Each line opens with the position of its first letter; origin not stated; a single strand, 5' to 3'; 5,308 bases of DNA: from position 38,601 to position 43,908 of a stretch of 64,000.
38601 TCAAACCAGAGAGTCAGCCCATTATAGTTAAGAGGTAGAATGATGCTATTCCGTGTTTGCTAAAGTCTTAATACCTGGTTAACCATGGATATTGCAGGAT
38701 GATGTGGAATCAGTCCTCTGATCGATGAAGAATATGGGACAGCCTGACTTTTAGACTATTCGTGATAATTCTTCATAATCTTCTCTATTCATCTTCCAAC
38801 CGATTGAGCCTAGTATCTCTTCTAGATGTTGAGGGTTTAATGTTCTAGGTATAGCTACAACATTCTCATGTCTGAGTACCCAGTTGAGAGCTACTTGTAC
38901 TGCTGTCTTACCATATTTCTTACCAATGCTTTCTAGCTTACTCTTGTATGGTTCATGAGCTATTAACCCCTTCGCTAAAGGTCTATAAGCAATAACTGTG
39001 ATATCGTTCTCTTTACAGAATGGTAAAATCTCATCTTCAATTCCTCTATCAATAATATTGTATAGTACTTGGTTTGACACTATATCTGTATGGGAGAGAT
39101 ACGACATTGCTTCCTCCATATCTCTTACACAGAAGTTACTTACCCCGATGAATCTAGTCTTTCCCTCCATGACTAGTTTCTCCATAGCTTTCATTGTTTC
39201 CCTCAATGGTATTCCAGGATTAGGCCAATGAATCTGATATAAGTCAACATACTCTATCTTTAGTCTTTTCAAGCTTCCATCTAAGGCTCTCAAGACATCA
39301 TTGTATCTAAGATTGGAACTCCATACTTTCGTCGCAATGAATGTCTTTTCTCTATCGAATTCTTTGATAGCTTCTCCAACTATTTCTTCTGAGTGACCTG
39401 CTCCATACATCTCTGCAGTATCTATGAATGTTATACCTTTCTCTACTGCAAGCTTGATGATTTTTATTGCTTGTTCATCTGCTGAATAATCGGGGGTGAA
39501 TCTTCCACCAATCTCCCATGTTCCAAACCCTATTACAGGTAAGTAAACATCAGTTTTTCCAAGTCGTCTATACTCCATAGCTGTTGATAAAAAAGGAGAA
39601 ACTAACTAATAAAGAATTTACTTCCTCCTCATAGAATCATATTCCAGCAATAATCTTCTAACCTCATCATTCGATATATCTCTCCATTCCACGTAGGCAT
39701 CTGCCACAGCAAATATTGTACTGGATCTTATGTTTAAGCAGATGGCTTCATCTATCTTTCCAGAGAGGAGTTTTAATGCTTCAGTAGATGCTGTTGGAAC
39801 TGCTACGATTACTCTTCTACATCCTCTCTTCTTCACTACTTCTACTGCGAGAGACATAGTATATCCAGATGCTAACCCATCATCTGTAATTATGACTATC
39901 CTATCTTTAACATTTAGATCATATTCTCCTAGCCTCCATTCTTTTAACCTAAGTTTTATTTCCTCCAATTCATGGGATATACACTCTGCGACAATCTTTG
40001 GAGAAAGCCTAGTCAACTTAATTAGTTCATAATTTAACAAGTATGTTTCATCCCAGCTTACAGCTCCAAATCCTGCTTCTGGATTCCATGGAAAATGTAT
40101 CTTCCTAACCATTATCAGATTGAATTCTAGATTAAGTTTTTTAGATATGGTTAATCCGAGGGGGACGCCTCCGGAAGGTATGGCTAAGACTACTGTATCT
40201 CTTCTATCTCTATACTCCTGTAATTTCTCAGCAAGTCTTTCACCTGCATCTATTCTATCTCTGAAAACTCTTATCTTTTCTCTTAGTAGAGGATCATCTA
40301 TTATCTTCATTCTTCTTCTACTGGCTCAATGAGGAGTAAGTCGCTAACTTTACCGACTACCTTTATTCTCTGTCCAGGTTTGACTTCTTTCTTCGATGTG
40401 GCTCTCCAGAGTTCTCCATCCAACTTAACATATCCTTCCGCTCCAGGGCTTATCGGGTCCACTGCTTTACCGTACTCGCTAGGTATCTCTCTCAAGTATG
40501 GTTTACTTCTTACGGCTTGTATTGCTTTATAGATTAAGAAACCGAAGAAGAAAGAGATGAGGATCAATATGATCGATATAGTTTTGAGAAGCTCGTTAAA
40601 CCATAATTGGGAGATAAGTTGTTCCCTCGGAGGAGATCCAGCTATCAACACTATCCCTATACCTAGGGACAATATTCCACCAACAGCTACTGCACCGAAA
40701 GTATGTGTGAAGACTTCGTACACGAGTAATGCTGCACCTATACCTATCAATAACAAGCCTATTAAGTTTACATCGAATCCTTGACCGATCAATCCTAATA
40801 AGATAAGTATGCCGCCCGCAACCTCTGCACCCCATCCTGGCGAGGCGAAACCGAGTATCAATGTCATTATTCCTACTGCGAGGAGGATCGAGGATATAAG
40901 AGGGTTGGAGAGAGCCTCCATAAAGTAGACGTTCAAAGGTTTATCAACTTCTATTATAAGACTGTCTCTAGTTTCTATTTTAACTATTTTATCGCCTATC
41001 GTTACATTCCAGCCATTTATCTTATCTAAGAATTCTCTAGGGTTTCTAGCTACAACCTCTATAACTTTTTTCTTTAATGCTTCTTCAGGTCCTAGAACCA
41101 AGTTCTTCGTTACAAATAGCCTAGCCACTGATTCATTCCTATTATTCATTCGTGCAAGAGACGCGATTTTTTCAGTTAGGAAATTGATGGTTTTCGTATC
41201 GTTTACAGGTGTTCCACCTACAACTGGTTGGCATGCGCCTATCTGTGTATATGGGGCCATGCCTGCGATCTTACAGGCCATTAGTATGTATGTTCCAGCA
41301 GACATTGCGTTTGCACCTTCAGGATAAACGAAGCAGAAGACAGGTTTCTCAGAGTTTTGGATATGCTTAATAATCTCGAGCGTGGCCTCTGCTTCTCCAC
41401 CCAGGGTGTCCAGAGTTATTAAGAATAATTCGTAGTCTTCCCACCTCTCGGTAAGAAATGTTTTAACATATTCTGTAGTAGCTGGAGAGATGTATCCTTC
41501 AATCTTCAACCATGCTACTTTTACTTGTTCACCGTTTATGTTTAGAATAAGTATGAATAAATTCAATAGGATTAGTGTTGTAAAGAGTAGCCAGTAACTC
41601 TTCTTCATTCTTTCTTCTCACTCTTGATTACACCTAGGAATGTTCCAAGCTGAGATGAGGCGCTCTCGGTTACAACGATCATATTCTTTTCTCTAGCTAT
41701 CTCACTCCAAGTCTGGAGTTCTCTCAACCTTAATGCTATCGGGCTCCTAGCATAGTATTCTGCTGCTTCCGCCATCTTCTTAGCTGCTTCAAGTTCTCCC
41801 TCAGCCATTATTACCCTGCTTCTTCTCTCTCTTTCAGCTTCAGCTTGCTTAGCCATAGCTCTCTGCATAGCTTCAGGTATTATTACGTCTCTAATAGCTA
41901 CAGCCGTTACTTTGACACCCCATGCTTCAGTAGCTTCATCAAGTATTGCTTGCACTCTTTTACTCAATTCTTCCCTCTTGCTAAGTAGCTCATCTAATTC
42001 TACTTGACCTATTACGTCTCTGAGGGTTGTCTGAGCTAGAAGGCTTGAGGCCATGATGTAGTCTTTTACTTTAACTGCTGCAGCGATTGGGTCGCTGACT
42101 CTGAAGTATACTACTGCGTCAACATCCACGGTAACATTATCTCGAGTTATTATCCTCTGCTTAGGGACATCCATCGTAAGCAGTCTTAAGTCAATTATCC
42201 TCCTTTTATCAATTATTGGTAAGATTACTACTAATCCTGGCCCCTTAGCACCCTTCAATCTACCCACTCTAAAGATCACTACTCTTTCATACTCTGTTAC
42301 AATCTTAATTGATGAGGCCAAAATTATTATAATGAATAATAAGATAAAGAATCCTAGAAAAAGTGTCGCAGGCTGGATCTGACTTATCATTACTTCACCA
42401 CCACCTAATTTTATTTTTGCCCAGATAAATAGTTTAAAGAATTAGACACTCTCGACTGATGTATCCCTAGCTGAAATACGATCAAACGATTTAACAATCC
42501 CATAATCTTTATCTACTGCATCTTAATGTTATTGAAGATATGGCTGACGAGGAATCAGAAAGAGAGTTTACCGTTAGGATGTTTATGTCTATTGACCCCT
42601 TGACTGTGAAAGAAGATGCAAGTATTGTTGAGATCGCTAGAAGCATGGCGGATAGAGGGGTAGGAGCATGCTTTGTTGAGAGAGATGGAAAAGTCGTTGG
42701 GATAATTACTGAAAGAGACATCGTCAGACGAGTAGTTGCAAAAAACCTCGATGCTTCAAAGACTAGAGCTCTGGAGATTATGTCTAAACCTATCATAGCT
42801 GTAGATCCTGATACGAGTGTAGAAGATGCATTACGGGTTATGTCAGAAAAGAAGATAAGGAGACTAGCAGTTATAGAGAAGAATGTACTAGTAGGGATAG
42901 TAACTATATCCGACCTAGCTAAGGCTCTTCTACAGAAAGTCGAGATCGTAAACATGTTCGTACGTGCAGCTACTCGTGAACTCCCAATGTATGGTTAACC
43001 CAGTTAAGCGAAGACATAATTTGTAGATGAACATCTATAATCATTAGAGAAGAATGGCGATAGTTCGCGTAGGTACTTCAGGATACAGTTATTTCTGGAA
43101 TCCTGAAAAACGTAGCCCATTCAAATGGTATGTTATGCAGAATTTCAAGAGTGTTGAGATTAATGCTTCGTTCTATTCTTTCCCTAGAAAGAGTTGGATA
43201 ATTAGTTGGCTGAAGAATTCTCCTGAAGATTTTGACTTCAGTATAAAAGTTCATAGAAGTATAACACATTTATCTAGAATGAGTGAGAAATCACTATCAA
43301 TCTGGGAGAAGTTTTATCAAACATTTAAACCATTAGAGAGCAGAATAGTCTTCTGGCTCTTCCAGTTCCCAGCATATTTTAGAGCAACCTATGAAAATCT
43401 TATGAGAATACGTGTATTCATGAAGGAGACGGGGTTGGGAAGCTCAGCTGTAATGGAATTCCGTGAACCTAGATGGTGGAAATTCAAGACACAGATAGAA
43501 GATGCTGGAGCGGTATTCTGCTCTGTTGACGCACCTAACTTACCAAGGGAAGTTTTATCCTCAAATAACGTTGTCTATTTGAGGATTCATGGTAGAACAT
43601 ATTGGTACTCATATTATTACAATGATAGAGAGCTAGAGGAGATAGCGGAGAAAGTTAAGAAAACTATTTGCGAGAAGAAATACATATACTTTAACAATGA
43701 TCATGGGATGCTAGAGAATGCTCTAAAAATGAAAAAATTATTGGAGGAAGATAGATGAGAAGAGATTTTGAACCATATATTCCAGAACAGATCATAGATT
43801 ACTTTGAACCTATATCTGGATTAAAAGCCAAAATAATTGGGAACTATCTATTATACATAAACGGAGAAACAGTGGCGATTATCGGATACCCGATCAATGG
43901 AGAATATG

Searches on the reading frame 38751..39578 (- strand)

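Call 34: search_protein_families(library=pfam, proteins=[window:38751-39578:-], max_evalue=0.001)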
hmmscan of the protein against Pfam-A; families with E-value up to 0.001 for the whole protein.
window:38751-39578:- (275 aa): 1 family
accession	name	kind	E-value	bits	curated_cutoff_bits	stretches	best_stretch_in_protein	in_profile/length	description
PF00248.27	Aldo_ket_red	-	5e-72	242.9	24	1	16-274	2-289/291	Aldo/keto reductase family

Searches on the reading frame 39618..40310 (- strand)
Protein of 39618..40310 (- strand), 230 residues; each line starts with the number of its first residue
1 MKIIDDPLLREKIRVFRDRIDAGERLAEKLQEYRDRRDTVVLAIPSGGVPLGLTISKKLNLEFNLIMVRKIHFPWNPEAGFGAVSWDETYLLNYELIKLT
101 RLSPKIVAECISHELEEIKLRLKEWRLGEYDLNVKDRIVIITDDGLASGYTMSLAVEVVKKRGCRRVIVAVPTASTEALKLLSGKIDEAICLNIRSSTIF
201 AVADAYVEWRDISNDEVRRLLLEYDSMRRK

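Call 34: search_protein_families(library=pfam, proteins=[window:39618-40310:-], max_evalue=0.001)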
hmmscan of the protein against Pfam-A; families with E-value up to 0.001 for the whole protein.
window:39618-40310:- (230 aa): 1 family
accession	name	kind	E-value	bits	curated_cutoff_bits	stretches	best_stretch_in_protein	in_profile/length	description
PF00156.33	Pribosyltran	-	1.6e-13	50.7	26.3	1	20-186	12-137/158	Phosphoribosyl transferase domain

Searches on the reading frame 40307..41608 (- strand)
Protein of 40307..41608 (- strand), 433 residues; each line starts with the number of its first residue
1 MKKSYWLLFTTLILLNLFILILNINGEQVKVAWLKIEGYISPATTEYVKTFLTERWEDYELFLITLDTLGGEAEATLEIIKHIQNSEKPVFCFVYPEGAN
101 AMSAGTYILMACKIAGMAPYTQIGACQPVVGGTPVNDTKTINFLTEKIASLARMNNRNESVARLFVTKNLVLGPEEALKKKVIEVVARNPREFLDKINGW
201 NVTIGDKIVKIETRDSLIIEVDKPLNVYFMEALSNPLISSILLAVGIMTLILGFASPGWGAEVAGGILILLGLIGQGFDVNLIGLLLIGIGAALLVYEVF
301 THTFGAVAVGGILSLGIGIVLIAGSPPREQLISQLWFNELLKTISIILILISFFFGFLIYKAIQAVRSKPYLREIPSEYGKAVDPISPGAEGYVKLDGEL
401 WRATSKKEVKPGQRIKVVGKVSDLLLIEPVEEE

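Call 34: search_protein_families(library=pfam, proteins=[window:40307-41608:-], max_evalue=0.001)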
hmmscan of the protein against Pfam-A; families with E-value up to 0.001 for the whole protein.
window:40307-41608:- (433 aa): 3 families
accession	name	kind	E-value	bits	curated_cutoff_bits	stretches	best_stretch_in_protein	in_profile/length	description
PF24961.1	NfeD_membrane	-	1.8e-14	54.2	26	1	238-360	2-118/119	NfeD integral membrane domain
PF25145.1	NfeD1b_N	-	4.7e-13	49.6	40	1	33-185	4-154/189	NfeD1b, N-terminal domain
PF01957.25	NfeD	-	1.6e-07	31.8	29.1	1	380-419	9-47/57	NfeD-like C-terminal, partner-binding domain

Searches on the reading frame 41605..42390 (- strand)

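Call 34: search_protein_families(library=pfam, proteins=[window:41605-42390:-], max_evalue=0.001)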
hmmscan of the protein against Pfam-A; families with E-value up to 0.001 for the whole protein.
window:41605-42390:- (261 aa): 2 families
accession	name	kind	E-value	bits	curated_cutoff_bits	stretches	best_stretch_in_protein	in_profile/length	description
PF01145.31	Band_7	-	4.6e-38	131.5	23.6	1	30-199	2-175/176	SPFH domain / Band 7 family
PF13421.11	Band_7_1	-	1.5e-05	25.2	24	1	120-184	142-208/211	SPFH domain-Band 7 family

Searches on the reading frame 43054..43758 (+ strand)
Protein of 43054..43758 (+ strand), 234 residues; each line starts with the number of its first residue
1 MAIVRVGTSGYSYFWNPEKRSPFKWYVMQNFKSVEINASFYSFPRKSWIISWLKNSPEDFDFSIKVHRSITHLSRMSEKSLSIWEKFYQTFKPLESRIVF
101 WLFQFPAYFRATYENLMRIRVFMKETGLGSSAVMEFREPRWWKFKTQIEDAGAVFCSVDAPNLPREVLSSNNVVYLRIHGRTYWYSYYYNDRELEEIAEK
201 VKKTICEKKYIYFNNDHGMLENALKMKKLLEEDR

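Call 34: search_protein_families(library=pfam, proteins=[window:43054-43758:+], max_evalue=0.001)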
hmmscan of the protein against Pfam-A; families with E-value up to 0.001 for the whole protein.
window:43054-43758:+ (234 aa): 1 family
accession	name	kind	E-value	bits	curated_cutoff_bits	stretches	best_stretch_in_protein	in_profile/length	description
PF01904.24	DUF72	-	3.2e-46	158.6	25.3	1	20-228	8-216/217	Protein of unknown function DUF72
